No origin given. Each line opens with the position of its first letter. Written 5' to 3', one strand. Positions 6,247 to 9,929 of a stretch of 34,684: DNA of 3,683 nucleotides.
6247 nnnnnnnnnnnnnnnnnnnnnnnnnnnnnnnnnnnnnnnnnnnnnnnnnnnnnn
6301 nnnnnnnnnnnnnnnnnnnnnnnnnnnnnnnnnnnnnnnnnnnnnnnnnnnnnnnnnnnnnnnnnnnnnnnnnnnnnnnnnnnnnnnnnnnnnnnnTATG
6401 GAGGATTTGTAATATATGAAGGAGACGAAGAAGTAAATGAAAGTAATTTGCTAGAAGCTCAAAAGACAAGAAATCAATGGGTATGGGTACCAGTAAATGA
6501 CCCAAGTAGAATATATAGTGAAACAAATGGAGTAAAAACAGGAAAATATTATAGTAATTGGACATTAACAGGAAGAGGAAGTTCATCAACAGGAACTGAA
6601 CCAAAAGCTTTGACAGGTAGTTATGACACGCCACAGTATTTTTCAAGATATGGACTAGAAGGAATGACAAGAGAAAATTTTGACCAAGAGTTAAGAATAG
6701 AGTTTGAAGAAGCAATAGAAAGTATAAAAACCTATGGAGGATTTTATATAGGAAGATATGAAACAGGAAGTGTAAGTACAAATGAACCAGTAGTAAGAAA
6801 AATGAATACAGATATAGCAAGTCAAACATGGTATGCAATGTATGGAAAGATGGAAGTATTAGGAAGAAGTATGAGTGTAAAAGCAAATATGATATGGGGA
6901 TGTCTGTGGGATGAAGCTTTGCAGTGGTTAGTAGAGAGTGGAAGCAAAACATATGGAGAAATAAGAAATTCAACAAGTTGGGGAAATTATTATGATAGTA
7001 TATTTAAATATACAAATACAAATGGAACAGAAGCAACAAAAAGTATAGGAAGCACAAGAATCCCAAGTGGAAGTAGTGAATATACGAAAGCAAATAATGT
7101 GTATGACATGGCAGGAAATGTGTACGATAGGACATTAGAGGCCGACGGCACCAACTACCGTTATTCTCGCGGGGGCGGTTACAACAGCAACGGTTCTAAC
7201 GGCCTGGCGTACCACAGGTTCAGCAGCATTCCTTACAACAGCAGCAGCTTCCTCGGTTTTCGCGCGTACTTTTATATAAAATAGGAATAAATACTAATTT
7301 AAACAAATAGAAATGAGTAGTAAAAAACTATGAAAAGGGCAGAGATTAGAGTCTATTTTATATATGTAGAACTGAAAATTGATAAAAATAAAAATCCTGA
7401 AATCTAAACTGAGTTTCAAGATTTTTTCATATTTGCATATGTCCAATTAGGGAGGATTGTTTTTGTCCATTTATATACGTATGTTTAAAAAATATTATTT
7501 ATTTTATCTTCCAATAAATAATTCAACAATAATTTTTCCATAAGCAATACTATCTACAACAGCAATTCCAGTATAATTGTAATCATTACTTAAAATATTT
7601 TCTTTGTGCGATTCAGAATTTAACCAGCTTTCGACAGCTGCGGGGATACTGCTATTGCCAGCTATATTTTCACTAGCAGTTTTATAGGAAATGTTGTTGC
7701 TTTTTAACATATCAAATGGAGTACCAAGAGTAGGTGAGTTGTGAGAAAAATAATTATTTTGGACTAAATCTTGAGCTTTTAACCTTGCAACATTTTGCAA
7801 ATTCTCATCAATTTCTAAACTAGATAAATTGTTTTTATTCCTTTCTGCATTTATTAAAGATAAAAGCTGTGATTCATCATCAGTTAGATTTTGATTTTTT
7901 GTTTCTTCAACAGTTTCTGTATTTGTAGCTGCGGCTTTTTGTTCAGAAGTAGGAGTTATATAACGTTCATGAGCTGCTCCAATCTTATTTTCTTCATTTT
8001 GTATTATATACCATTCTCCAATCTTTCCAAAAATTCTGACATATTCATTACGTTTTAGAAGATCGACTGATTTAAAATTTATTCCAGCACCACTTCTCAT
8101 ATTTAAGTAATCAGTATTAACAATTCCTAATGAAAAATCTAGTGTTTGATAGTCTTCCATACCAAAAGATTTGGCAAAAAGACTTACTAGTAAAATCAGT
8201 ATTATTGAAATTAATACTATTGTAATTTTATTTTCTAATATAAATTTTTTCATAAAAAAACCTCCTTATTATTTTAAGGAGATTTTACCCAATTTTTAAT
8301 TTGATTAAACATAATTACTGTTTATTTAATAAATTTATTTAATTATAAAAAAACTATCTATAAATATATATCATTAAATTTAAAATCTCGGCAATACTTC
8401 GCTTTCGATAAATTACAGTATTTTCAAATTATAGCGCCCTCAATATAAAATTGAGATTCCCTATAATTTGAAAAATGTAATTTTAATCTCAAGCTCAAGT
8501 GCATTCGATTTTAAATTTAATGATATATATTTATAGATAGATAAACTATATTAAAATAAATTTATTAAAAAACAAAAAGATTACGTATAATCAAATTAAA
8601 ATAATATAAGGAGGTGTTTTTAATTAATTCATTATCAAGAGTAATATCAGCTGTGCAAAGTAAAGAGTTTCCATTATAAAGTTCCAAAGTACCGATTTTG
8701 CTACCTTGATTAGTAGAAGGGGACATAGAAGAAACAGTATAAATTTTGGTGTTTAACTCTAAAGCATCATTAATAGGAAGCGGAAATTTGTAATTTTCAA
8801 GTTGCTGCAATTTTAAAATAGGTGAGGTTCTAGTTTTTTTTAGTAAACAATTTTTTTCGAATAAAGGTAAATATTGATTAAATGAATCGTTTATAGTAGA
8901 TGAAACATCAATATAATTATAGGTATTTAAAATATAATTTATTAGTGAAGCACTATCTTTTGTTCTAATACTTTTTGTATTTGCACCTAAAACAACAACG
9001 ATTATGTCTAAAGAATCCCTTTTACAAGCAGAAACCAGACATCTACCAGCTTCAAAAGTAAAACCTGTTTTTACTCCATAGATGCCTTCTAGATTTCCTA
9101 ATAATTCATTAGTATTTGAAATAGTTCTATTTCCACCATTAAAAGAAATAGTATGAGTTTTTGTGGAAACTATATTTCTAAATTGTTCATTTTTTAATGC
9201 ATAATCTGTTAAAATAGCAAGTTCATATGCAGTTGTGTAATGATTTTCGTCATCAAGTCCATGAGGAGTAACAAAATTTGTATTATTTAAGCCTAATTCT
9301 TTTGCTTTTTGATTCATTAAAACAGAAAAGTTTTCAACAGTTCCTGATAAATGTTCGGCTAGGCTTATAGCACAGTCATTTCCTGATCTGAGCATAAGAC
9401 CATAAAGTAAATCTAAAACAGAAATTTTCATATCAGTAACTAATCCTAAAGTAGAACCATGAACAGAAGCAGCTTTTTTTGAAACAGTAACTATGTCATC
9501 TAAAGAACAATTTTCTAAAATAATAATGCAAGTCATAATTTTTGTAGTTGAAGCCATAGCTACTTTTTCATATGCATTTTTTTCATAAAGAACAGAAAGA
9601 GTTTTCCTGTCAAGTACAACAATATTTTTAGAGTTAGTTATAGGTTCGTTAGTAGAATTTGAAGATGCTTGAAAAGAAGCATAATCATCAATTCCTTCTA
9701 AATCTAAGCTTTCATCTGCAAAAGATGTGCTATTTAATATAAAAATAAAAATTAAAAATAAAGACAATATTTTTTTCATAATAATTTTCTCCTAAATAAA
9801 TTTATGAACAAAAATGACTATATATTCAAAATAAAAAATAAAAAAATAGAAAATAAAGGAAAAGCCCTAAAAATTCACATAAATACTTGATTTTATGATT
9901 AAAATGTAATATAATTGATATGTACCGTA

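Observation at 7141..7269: Adenine-patterned, GC-rich 43-codon cassette at the 3' end of an FGE/CLec-fold gene: probable DGR variable region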

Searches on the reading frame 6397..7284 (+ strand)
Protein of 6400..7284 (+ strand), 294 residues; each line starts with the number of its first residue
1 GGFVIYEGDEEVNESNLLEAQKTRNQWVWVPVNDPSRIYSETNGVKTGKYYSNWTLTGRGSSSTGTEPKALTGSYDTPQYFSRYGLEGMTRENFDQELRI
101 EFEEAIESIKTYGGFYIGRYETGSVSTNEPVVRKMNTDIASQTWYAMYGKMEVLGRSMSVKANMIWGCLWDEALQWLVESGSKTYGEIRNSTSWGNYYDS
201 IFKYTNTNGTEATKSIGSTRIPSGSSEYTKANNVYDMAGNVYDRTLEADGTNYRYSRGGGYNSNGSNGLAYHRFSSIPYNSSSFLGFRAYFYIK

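Call 30: search_protein_families(library=pfam, proteins=[window:6400-7284:+], max_evalue=1)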
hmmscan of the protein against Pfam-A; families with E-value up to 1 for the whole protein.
window:6400-7284:+ (294 aa): 1 family
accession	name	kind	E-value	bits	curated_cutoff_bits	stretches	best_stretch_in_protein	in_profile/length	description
PF12245.14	Big_3_2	-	0.055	14.1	23.3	1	199-243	64-112/122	Bacterial Ig-like domain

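Call 55: predict_structure(alignment_id=A2)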
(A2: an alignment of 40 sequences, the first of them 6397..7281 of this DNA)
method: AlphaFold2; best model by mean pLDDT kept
length: 295 residues; sequences in the alignment: 40
mean_pLDDT: 75.2   pTM: 0.81
mean pLDDT of the five models: 75.2, 71.6, 71.6, 69.8, 69.8
residues with pLDDT >= 90: 54; 70-90: 148; 50-70: 66; < 50: 27
segments of 3 or more residues with pLDDT < 50: 237-239, 263-268, 284-295
pLDDT, mean of each block of 10 residues (from residue 1): 66 84 78 91 93 82 85 88 87 94 92 85 56 64 77 66 81 87 81 65 77 76 66 50 76 79 50 79 46 31
secondary structure, 60 per line:
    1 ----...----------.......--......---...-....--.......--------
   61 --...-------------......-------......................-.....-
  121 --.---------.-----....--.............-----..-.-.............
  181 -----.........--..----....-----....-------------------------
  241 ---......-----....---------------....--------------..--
elements in order: E5-7 H18-24 E27-32 E40-43 E46-52 E63-65 H79-84 H92-113 E115-119 H139-142 H145-157 H168-180 H186-191 E192-194 E203-206 E212-215 E244-249 E255-258 E274-277

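Call 58: fold_search(model_id=the predicted structure, library=pdb)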
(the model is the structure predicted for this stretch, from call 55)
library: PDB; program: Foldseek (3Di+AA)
matches with E <= 10: 79; with E <= 0.001: 0
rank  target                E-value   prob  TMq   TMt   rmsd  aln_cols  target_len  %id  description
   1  7spq                  1.3e-02  0.90  0.35  0.33   6.6       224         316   15  Crystal structure of Burkholderia glumae toxoflavin biosynthesis protein ToxD (released 2023-05-10)
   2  5vf4_A                4.7e-02  0.75  0.34  0.27   8.1       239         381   12  Thermus aquaticus variable protein (TaqVP) from diversity-generating retroelements (DGR) (released 2017-05-24)
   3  8vig                  7.7e-02  0.35  0.35  0.25  13.6       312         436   15  EgtB-IV from Geminocystis sp. isolate SKYG4, an ergothioneine-biosynthetic type IV sulfoxide synthase in complex with he (released 2024-08-07)
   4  5vf4_C                9.8e-02  0.75  0.32  0.25   5.4       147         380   15  Thermus aquaticus variable protein (TaqVP) from diversity-generating retroelements (DGR) (released 2017-05-24)
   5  8khq_A                2.4e-01  0.25  0.37  0.18  14.3       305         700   13  Bifunctional sulfoxide synthase OvoA_Th2 in complex with histidine and cysteine (released 2023-12-06)
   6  8ux5_A                2.7e-01  0.30  0.30  0.21   9.3       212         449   12  OvsA M401Y/Q430N/A431F from Halomonas utahensis, a hercynine-binding variant with selenoneine-biosynthetic activity (released 2024-07-17)
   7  8u42_A                2.7e-01  0.23  0.27  0.19  10.0       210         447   12  OvsA from Halomonas utahensis, a selenoxide synthase involved in ovoselenol biosynthesis (released 2024-07-17)
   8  8u41_B                3.1e-01  0.30  0.30  0.21   8.8       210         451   11  OvsA from Halomonas utahensis, an ovoselenol-biosynthetic selenoxide synthase in complex with histidine (released 2024-07-17)
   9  8khq_B                3.1e-01  0.21  0.37  0.18  13.0       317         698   12  Bifunctional sulfoxide synthase OvoA_Th2 in complex with histidine and cysteine (released 2023-12-06)
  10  6o6m_B                3.1e-01  0.16  0.32  0.24  16.3       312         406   12  The Structure of EgtB (Cabther) (released 2019-07-31)
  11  8u42_B                3.3e-01  0.18  0.27  0.19   9.5       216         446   10  OvsA from Halomonas utahensis, a selenoxide synthase involved in ovoselenol biosynthesis (released 2024-07-17)
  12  6o6m_D                3.3e-01  0.16  0.32  0.24  15.1       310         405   12  The Structure of EgtB (Cabther) (released 2019-07-31)
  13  6o6l_D                3.3e-01  0.15  0.30  0.23  15.7       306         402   11  The Structure of EgtB(Cabther) in complex with Hercynine (released 2019-07-31)
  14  9myj_B                3.5e-01  0.23  0.27  0.19   8.6       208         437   13  Structure of P. gingivalis PorK and PorN complexes from cryo electron microscopy (released 2025-07-16)
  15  6o6l_A                3.5e-01  0.15  0.31  0.24  14.7       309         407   13  The Structure of EgtB(Cabther) in complex with Hercynine (released 2019-07-31)
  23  5vf4_D                6.0e-01  0.30  0.31  0.25   5.6       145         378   15  Thermus aquaticus variable protein (TaqVP) from diversity-generating retroelements (DGR) (released 2017-05-24)
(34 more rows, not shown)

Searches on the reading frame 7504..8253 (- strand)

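Call 6: search_protein_families(library=pfam, proteins=[window:7504-8253:-], max_evalue=0.01)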
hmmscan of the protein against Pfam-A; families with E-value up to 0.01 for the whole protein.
window:7504-8253:- (249 aa): 2 families
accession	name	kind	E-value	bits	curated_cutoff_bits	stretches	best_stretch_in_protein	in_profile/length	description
PF00188.32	CAP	-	8.7e-17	62.5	21.1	1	131-238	1-108/117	Cysteine-rich secretory protein family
PF08239.17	SH3_3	-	4.9e-06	27.1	27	1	49-97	2-51/54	Bacterial SH3 domain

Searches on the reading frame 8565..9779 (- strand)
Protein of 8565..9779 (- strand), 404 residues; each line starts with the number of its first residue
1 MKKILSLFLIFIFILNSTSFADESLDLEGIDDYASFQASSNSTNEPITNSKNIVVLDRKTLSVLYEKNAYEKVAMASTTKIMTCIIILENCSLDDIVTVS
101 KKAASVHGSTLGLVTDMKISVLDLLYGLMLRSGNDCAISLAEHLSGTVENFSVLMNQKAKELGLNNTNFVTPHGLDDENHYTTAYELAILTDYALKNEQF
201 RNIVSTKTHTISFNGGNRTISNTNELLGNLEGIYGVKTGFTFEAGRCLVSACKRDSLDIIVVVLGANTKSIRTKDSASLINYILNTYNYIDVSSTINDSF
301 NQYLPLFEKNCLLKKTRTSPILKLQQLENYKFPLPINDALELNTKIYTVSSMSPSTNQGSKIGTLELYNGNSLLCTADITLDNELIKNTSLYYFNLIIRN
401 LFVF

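Call 6: search_protein_families(library=pfam, proteins=[window:8565-9779:-], max_evalue=0.01)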
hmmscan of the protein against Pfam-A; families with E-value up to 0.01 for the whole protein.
window:8565-9779:- (404 aa): 2 families
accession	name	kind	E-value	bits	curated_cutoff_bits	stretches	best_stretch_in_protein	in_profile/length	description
PF00768.25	Peptidase_S11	-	1.6e-62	211.5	27.6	1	42-268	4-239/239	D-alanyl-D-alanine carboxypeptidase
PF13354.11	Beta-lactamase2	-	6.6e-05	22.8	22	1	53-188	2-140/214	Beta-lactamase enzyme family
